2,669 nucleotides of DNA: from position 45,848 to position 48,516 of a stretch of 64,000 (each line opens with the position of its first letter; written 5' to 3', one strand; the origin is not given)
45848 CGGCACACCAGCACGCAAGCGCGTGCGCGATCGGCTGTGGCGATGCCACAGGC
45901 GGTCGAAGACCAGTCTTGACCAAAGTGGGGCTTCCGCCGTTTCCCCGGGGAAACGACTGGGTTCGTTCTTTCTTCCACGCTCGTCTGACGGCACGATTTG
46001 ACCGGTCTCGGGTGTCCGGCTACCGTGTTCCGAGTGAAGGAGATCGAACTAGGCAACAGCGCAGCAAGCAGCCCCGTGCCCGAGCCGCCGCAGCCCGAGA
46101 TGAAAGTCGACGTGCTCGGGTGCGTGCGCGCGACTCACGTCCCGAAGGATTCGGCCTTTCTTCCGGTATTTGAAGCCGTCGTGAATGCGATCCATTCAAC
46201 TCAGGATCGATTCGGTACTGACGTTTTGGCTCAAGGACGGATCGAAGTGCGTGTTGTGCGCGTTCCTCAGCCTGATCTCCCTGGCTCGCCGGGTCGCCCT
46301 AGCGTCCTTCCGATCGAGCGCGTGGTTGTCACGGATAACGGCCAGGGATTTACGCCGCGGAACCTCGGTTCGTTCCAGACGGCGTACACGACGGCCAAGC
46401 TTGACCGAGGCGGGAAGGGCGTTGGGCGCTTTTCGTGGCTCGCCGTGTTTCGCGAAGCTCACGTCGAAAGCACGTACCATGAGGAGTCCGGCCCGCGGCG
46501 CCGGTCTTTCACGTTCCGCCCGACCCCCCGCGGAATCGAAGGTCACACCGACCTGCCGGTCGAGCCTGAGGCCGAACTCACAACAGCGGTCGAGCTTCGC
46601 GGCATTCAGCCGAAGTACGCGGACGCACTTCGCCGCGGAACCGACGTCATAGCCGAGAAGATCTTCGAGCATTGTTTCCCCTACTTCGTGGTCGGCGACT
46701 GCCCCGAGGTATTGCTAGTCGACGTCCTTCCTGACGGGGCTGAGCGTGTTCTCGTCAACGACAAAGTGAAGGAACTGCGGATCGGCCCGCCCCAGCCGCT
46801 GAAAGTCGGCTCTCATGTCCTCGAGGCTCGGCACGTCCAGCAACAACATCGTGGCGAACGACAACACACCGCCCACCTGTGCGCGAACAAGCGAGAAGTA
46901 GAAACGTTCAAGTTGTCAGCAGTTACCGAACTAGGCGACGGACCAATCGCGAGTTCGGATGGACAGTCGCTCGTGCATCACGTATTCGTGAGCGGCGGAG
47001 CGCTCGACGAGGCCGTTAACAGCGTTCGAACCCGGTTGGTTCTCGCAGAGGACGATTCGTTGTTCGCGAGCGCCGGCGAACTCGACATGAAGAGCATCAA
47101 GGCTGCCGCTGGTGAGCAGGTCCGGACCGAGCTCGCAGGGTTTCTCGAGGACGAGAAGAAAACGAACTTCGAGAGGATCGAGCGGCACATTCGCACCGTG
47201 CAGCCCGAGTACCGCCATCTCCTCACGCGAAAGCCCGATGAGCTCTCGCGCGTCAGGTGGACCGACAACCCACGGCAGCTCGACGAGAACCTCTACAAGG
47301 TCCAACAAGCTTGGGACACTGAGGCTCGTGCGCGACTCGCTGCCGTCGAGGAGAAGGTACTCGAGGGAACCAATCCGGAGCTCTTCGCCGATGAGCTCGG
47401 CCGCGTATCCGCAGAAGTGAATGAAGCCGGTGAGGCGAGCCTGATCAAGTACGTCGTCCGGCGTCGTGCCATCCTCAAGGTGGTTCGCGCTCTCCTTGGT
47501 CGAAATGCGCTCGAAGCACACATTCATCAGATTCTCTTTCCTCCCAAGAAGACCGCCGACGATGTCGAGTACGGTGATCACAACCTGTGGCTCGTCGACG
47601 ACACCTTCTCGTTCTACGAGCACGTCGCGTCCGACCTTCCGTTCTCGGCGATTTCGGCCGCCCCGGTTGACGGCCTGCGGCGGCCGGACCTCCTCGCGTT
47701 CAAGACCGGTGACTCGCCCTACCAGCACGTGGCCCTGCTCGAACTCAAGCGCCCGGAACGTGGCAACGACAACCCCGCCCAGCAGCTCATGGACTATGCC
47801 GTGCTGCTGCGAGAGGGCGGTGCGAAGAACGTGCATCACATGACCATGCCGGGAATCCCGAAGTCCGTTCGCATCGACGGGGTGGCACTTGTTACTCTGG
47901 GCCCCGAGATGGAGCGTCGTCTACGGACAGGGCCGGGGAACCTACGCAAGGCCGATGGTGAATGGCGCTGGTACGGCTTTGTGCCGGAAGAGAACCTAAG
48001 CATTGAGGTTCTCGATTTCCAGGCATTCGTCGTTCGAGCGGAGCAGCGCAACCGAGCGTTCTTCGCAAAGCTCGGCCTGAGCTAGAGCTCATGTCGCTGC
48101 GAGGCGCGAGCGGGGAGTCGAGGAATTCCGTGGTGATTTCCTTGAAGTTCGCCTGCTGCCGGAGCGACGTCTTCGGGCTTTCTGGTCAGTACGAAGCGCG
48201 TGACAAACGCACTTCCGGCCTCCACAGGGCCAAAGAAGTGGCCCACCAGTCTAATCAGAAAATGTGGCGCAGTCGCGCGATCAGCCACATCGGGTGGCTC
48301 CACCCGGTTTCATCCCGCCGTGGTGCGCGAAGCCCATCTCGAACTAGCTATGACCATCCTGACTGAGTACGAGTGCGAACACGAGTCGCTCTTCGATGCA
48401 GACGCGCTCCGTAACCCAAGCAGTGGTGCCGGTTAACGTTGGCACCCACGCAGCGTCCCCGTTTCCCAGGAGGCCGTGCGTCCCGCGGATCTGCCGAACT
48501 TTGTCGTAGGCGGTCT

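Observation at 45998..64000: High-GC defense-island-like region with several distinct candidate immune modules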

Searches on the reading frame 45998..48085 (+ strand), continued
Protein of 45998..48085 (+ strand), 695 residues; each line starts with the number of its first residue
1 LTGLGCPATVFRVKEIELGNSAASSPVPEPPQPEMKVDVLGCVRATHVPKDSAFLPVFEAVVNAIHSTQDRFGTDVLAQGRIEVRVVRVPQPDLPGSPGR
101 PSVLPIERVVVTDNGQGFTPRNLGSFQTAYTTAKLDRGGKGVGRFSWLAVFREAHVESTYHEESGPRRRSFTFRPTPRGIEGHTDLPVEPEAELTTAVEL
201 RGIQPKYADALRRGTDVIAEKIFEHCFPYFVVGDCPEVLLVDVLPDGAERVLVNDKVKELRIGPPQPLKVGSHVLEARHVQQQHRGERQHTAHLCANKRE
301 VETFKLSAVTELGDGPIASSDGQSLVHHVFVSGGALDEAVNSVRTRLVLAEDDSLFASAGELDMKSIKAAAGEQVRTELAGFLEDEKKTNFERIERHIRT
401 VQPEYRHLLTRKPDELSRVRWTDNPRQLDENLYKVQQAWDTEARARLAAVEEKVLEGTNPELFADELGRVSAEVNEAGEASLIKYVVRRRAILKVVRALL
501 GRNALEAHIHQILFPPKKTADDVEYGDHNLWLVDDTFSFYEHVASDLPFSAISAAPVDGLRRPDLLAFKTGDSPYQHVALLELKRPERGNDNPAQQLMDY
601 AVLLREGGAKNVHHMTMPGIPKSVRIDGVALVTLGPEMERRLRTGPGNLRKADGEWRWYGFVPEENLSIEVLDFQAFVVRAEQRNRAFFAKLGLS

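Call 81: search_dna_similar(query=P0001, collection=plasmids, mode=protein, max_rows=12)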
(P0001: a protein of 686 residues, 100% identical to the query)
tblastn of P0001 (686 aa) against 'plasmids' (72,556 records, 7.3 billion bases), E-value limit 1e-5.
Records with a match: 57; places in all: 57; records where one place covers at least 80% of the query: 48.
Best place of each record, by identity: <60% 57.
By first word of the organism name: Agrobacterium 17; Rhizobium 5; Rhodococcus 4; Phaeobacter 3; Candidatus 2; Bradyrhizobium 2; Acinetobacter 2; Sinorhizobium 2; Hymenobacter 1; Sphingomonas 1; and 18 more.
By predicted mobility (MOB-suite, as given by PLSDB): conjugative 29; non-mobilizable 21; mobilizable 7.
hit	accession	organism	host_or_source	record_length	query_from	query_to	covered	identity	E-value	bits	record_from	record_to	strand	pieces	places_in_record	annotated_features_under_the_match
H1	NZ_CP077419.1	Rhodococcus qingshengii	pure culture,oil-contaminated water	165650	26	685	96%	29.5%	1e-67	249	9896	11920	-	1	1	hypothetical protein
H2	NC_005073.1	Rhodococcus erythropolis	-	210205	26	685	96%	29.5%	1e-67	249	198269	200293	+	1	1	hypothetical protein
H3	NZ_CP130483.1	Rhodococcus aetherivorans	Bacteria, whole organism,Rough variant ...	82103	26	685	96%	29.4%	5e-68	250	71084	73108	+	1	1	ATP-binding protein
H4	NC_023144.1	Rhodococcus pyridinivorans SB3094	-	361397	26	685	96%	29.2%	4e-67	248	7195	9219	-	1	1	hypothetical protein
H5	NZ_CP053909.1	Hymenobacter sp. BRD128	cell culture,soil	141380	26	686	96%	28.8%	1e-72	263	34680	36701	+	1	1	hypothetical protein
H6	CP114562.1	Candidatus Manganitrophus sp.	activated carbon metagenome,metagenomic ...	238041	26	685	96%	28.3%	4e-68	250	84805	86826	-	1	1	ATP-binding protein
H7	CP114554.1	Candidatus Manganitrophus sp.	activated carbon metagenome,metagenomic ...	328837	26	685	96%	28.3%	4e-68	250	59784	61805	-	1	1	ATP-binding protein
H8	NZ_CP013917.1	Sphingomonas sp. LK11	Tephrosia purpurea subsp. ...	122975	43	686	94%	28.9%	3e-57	218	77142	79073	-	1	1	hypothetical protein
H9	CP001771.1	Spirosoma linguale DSM 74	-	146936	25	686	97%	28.0%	2e-67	248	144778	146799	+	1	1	conserved hypothetical protein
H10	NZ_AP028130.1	Vibrio fluvialis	Homo sapiens,Stool sample from a ...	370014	26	685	96%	27.7%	1e-61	231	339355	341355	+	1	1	ATP-binding protein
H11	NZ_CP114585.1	Salinivibrio proteolyticus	-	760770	26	685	96%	27.5%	1e-60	228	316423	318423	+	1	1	ATP-binding protein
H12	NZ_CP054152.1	Agrobacterium vaccinii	Blueberry,pure bacterial culture,Tumor ...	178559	20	686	97%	27.1%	1e-36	155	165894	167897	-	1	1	ATP-binding protein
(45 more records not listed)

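Call 82: get_annotated_region(hit=H10, flank=8000)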
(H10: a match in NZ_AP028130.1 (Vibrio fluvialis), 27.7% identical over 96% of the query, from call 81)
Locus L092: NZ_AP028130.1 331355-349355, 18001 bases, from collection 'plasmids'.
description: Vibrio fluvialis strain IDH05335 plasmid pIDH5335-1
organism: Vibrio fluvialis (NCBI taxid 676)
taxonomy: Bacteria; Pseudomonadota; Gammaproteobacteria; Vibrionales; Vibrionaceae; Vibrio; Vibrio fluvialis
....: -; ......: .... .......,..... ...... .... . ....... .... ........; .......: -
typing (MOB-suite, as given by PLSDB): mobilizable; replicon IncC; relaxase MOBH
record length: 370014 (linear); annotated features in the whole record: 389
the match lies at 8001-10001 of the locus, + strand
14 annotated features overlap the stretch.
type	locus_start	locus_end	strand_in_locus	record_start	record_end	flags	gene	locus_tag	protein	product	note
CDS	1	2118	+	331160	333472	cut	hsdR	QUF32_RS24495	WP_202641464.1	EcoAI/FtnUII family type I restriction enzme subunit R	GO:0009307 - DNA restriction-modification system [Evidence IEA]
CDS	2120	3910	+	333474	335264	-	-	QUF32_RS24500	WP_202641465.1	AAA family ATPase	-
CDS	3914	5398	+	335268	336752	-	-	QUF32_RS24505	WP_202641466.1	class I SAM-dependent DNA methyltransferase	-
CDS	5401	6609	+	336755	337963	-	-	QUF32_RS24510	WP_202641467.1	restriction endonuclease subunit S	GO:0006304 - DNA modification [Evidence IEA]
CDS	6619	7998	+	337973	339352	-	-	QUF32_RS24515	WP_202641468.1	Shedu immune nuclease family protein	-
CDS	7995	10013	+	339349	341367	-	-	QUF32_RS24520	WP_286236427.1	ATP-binding protein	-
CDS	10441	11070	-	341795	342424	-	-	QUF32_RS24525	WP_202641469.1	hypothetical protein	-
CDS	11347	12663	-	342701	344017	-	-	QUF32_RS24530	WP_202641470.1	PAS domain-containing methyl-accepting chemotaxis protein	GO:0006935 - chemotaxis [Evidence IEA]; GO:0007165 - signal transduction [Evidence IEA]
CDS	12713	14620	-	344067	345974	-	-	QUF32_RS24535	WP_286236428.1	methyl-accepting chemotaxis protein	GO:0006935 - chemotaxis [Evidence IEA]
CDS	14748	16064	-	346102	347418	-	-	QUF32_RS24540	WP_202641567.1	EAL domain-containing protein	-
CDS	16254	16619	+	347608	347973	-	-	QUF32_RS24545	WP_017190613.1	hypothetical protein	-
CDS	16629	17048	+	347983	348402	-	-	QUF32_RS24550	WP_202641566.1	hypothetical protein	-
CDS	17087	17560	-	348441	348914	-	-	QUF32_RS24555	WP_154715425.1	hypothetical protein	-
CDS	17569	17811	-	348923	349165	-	-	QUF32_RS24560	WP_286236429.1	hypothetical protein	-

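Call 104: search_protein_families(library=padloc, alignment_id=A8, max_evalue=0.00001)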
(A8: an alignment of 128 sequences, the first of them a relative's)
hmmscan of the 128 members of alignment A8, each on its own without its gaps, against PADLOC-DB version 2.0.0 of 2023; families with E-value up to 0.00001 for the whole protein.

A. member 1, L009:8958-9851:+ (297 aa): 0 families

B. families by the number of members that match (of 128 scanned): 465 families (the first 25 are shown)
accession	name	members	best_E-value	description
PDLC02926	HTH_VI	5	9.4e-13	-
PDLC03048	REase_I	4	0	Type I restriction enzyme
PDLC03040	REase_I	4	4.8e-132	Type I restriction enzyme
PDLC03044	REase_I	4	1e-76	Type I restriction enzyme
PDLC03046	REase_I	4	2.2e-76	Type I restriction enzyme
PDLC03041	REase_I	4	4.7e-76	Type I restriction enzyme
PDLC03045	REase_I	4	2.1e-66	Type I restriction enzyme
PDLC03949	RmrA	4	1.1e-58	-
PDLC03954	RmrA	4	2.5e-55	-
PDLC03946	RmrA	4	1.9e-50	-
PDLC03952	RmrA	4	2.8e-49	-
PDLC03951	RmrA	4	2e-45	-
PDLC03947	RmrA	3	2.1e-57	-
PDLC03944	RmrA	3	5.3e-54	-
PDLC03948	RmrA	3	3.1e-44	-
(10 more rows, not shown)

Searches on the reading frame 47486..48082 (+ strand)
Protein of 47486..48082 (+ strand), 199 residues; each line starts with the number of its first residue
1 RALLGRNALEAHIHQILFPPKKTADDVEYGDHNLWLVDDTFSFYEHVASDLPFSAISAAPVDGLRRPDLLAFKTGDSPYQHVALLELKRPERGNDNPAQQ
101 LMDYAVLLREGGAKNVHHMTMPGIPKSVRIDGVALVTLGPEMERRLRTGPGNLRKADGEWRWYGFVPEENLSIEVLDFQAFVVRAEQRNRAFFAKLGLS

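Call 53: search_solved_structures(query=A4, max_evalue=10)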
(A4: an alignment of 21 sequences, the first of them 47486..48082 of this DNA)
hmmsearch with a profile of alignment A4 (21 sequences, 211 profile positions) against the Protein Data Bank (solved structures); distinct sequences matched with E-value up to 10: 0.

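Call 64: predict_structure(alignment_id=A4)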
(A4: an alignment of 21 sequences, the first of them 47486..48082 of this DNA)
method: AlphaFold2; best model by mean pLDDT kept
length: 199 residues; sequences in the alignment: 21
mean_pLDDT: 88.4   pTM: 0.85
mean pLDDT of the five models: 88.4, 88.4, 87.7, 81.5, 74.9
residues with pLDDT >= 90: 115; 70-90: 71; 50-70: 10; < 50: 3
segments of 3 or more residues with pLDDT < 50: 1-3
pLDDT, mean of each block of 10 residues (from residue 1): 59 89 91 89 90 90 92 84 88 80 96 89 95 92 92 89 97 93 86 86
secondary structure, 60 per line:
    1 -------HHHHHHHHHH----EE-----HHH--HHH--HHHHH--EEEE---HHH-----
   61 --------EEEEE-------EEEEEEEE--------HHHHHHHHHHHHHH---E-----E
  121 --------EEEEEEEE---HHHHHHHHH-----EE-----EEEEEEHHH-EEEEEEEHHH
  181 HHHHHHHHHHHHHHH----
elements in order: H8-17 H39-43 E46-49 E69-73 E81-88 H97-110 E129-136 H140-148 E161-166 E171-177 H178-195

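Call 66: fold_search(model_id=the predicted structure, library=pdb)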
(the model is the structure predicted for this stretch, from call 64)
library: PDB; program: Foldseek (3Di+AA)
matches with E <= 10: 451; with E <= 0.001: 0
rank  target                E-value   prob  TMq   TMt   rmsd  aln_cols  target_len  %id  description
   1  8z4i_B                2.9e-02  0.54  0.26  0.16   8.8       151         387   12  crystal structure of Cdn1 in complex with cA3 (released 2026-02-04)
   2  6hz4_M                3.3e-02  0.87  0.30  0.19   7.8       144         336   10  Structure of McrBC without DNA binding domains (one half of the full complex) (released 2019-07-24)
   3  7vsr_M                6.9e-02  0.63  0.28  0.21   7.5       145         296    8  Structure of McrBC (stalkless mutant) (released 2023-02-15)
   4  6uxg_A                1.2e-01  0.18  0.28  0.26  10.8       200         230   10  Structure of V. metoecus NucC, trimer form (released 2019-12-25)
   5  9nl2_A                2.3e-01  0.20  0.22  0.05   9.2       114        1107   15  Structure of R2 retrotransposon protein from Platysternon megacephalum initiating target-primed reverse transcription (released 2025-06-18)
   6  9ibq_A                2.9e-01  0.18  0.30  0.23   6.6       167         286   12  Structure of BstEII with DNA substrate (released 2026-03-04)
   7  8bvf_A                3.3e-01  0.38  0.18  0.10   4.3        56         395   14  MoeA2 from Corynebacterium glutamicum in complex with FtsZ-CTD (released 2023-02-22)
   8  9ez5_A                3.3e-01  0.15  0.25  0.10   8.7       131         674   13  BsmI (Inactive) crystallized with Mg2+ and cognate dsDNA (released 2025-04-02)
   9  6hz4_N                3.5e-01  0.38  0.31  0.39   6.7       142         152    9  Structure of McrBC without DNA binding domains (one half of the full complex) (released 2019-07-24)
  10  6qvv_A                4.8e-01  0.15  0.23  0.22   7.8       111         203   11  Structure and function of phenuiviridae cap snatching endonucleases (released 2019-09-25)
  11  5jpi_D                4.8e-01  0.06  0.17  0.09  13.2       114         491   13  2.15 Angstrom Crystal Structure of S-adenosylhomocysteinase from Cryptosporidium parvum in Complex with D-Eritadenine  (released 2016-05-18)
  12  3dnx                  5.1e-01  0.14  0.24  0.30  11.6       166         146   15  SPO1766 protein of unknown function from Silicibacter pomeroyi. (released 2008-09-02)
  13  8bve_A                5.8e-01  0.30  0.17  0.10   4.3        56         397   14  MoeA2 from Corynebacterium glutamicum (released 2023-02-22)
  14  4i1t                  5.8e-01  0.09  0.18  0.20   6.3        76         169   14  Crystal structure of the cap-snatching endonuclease from Pichinde virus (released 2014-02-26)
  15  5ltf_B                5.8e-01  0.09  0.21  0.21   9.2       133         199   14  Crystal structure of Lymphocytic choriomeningitis mammarenavirus endonuclease complexed with catalytic ions (released 2017-09-13)
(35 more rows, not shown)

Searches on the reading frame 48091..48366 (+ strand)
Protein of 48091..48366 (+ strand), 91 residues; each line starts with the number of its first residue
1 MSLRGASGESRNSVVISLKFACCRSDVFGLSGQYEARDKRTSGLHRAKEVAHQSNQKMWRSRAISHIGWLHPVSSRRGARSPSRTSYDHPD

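Call 100: search_protein_families(library=padloc, proteins=[window:48091-48366:+], max_evalue=0.01)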
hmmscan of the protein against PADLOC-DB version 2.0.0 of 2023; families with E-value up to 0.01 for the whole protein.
window:48091-48366:+ (91 aa): 0 families
